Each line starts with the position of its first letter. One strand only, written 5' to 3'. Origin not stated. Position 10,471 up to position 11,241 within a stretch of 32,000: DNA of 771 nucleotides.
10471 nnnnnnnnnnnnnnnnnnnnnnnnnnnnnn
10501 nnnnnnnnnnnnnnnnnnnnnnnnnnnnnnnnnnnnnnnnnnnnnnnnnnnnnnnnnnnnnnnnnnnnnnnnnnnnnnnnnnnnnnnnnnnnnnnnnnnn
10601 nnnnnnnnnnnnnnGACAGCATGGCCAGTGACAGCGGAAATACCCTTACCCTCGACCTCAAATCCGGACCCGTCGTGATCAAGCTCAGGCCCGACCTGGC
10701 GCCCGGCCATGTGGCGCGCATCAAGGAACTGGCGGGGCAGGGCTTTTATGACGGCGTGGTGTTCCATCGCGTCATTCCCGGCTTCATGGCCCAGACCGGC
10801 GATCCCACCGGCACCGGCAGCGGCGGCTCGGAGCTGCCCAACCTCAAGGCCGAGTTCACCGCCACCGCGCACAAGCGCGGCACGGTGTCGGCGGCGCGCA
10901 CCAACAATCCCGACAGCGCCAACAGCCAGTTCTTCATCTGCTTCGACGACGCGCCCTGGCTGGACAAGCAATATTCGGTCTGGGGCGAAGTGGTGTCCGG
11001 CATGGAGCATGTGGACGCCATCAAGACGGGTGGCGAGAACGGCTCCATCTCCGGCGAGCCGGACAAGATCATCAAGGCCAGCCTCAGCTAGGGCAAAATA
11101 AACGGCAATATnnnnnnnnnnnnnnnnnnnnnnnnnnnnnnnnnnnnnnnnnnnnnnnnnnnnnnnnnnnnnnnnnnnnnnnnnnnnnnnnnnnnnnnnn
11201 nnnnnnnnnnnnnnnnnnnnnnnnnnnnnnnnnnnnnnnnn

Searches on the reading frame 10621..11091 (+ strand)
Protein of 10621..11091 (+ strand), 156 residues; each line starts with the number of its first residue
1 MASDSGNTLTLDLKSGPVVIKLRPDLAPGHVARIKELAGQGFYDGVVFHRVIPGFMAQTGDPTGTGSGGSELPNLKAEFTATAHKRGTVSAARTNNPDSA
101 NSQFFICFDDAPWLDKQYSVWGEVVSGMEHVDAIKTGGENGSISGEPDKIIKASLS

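Call 9: search_protein_families(library=pfam, proteins=[window:10621-11091:+], max_evalue=0.001)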
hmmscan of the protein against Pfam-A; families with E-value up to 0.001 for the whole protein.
window:10621-11091:+ (156 aa): 1 family
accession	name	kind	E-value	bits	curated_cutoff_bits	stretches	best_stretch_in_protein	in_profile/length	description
PF00160.26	Pro_isomerase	-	1.8e-41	142.5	21.7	1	11-152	4-156/159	Cyclophilin type peptidyl-prolyl cis-trans isomerase/CLD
